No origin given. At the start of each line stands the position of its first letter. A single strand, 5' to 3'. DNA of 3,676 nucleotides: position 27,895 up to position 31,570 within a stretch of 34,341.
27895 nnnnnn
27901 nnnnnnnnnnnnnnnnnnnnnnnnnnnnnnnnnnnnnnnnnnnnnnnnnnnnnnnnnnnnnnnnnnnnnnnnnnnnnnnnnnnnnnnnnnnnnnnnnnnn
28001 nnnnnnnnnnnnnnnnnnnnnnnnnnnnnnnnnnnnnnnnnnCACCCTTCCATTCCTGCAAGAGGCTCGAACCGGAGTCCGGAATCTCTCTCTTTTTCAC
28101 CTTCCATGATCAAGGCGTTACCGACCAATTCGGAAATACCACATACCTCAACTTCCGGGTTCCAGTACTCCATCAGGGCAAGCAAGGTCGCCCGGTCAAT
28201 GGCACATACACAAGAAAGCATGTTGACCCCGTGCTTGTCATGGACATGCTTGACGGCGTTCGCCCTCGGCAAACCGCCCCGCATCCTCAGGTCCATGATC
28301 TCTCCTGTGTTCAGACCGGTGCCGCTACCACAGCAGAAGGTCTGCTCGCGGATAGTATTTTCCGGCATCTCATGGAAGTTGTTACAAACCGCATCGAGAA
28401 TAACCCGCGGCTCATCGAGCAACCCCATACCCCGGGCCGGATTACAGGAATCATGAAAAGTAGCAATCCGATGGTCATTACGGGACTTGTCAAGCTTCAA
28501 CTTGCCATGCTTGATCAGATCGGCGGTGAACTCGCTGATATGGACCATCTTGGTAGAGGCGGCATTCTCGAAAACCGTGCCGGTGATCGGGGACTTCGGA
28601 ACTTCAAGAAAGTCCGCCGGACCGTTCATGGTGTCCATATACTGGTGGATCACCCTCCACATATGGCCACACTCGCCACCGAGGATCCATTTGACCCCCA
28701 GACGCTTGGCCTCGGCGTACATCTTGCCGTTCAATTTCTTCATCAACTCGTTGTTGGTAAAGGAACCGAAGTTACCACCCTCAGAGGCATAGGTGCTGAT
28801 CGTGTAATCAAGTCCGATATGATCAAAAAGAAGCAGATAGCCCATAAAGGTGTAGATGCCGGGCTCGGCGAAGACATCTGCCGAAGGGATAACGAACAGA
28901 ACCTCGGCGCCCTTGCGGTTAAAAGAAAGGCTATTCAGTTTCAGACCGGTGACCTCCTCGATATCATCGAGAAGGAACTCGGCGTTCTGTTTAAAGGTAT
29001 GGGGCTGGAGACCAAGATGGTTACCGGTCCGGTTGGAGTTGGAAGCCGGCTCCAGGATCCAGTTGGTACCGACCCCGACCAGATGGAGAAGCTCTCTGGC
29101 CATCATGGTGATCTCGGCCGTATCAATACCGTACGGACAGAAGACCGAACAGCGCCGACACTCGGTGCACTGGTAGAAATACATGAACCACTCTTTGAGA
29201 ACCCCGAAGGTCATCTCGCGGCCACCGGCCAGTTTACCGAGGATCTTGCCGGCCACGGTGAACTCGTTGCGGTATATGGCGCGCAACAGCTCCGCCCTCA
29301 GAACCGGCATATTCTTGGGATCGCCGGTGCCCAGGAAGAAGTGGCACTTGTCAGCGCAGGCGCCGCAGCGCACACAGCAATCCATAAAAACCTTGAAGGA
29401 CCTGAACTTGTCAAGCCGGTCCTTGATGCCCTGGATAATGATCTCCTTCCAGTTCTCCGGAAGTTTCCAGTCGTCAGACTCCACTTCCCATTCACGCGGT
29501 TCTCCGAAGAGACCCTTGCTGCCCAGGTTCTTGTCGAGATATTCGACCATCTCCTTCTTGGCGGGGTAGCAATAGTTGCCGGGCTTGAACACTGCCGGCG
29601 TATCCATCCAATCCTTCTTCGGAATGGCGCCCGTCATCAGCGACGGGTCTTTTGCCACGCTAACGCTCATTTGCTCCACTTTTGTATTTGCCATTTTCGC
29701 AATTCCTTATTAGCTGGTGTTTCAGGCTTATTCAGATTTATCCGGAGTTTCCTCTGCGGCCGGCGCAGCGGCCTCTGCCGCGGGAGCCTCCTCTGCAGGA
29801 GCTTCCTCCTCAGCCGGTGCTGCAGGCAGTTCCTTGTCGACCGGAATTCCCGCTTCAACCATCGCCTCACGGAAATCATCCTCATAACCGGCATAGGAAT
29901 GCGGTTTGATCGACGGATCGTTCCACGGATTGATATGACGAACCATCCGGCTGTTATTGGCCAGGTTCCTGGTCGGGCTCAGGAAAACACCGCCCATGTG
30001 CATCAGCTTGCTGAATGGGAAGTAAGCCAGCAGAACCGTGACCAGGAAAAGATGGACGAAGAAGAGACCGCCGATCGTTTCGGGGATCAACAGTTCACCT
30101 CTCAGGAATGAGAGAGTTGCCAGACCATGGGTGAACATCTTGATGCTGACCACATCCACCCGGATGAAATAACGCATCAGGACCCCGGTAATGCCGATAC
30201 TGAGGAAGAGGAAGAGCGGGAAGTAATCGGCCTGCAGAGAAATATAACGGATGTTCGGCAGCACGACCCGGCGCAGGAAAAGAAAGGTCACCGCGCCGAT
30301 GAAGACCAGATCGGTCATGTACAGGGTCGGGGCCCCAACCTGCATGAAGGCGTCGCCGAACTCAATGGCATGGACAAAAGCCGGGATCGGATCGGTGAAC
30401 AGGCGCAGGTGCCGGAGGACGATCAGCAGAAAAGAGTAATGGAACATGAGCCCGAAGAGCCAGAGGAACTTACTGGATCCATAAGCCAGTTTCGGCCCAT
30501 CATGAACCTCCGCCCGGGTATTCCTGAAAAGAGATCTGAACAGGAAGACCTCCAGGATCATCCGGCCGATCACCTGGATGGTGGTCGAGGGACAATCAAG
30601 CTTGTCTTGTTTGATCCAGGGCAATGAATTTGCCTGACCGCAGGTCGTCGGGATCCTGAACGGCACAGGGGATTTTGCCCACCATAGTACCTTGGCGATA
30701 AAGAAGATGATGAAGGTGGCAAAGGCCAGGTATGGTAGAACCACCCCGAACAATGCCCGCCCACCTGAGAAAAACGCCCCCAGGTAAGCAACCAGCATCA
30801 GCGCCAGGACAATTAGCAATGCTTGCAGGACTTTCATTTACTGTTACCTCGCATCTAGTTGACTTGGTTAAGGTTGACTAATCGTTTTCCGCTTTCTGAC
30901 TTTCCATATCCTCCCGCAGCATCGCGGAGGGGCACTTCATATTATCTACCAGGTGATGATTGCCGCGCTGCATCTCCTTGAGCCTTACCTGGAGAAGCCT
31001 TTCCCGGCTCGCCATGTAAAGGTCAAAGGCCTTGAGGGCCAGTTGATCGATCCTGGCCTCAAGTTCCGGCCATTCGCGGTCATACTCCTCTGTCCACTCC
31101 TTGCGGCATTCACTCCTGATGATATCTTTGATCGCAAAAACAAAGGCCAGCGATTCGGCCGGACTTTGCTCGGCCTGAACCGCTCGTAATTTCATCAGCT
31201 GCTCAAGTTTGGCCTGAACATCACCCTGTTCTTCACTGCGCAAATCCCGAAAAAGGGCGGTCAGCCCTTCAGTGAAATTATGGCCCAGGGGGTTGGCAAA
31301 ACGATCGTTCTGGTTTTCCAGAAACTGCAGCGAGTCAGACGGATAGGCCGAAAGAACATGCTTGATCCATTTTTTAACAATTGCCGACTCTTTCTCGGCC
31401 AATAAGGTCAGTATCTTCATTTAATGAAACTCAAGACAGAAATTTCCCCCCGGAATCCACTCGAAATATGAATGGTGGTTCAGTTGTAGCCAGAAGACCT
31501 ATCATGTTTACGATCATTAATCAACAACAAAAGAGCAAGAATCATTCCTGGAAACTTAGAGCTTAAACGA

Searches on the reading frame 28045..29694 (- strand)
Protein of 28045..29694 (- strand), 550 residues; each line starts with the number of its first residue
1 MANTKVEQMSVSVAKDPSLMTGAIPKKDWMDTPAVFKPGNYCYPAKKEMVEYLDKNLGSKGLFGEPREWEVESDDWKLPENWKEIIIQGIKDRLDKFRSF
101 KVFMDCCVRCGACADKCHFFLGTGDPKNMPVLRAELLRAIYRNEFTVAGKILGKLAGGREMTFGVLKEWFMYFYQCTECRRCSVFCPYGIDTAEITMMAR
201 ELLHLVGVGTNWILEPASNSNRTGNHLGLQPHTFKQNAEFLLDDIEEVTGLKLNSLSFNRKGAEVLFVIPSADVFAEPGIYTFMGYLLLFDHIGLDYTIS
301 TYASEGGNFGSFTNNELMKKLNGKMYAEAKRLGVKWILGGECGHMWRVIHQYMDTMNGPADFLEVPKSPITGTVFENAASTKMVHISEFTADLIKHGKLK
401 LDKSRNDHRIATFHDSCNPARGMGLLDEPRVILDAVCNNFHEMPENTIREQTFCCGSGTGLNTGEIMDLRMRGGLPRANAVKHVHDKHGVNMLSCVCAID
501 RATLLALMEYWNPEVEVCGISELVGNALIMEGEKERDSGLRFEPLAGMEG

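Call 15: search_protein_families(library=pfam, proteins=[window:28045-29694:-], max_evalue=0.001)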
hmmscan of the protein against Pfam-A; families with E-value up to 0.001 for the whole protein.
window:28045-29694:- (550 aa): 5 families
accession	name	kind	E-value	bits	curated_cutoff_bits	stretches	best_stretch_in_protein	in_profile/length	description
PF13183.11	Fer4_8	-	3.4e-11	44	27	1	104-190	2-68/68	4Fe-4S dicluster domain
PF13534.11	Fer4_17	-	6.1e-09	36.7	22.2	1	107-191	2-61/61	4Fe-4S dicluster domain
PF13237.11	Fer4_10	-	3.6e-05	24.1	25.5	0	175-189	8-22/53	4Fe-4S dicluster domain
PF12838.12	Fer4_7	-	0.00052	20.9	27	0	107-190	2-52/52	4Fe-4S dicluster domain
PF12797.12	Fer4_2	-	0.00072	19.8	24.5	0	174-188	8-22/22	4Fe-4S binding domain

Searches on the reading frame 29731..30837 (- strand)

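Call 15: search_protein_families(library=pfam, proteins=[window:29731-30837:-], max_evalue=0.001)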
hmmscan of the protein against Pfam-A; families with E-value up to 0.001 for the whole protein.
window:29731-30837:- (369 aa): 1 family
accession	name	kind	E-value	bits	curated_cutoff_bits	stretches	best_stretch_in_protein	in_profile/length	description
PF02665.19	Nitrate_red_gam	-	3e-11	43.8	22.9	1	122-281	41-199/217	Nitrate reductase gamma subunit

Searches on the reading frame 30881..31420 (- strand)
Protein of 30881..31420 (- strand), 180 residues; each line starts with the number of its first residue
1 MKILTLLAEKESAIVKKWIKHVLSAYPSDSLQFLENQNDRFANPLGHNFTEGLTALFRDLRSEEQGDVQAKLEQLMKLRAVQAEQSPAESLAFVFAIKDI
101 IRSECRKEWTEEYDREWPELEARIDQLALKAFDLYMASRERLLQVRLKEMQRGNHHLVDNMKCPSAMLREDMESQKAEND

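Call 15: search_protein_families(library=pfam, proteins=[window:30881-31420:-], max_evalue=0.001)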
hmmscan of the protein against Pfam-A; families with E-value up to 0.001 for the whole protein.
window:30881-31420:- (180 aa): 1 family
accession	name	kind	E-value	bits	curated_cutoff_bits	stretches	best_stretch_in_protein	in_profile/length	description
PF14361.12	RsbRD_N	-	1.2e-15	58.5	24.3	1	5-104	3-102/104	RsbT co-antagonist protein rsbRD N-terminal domain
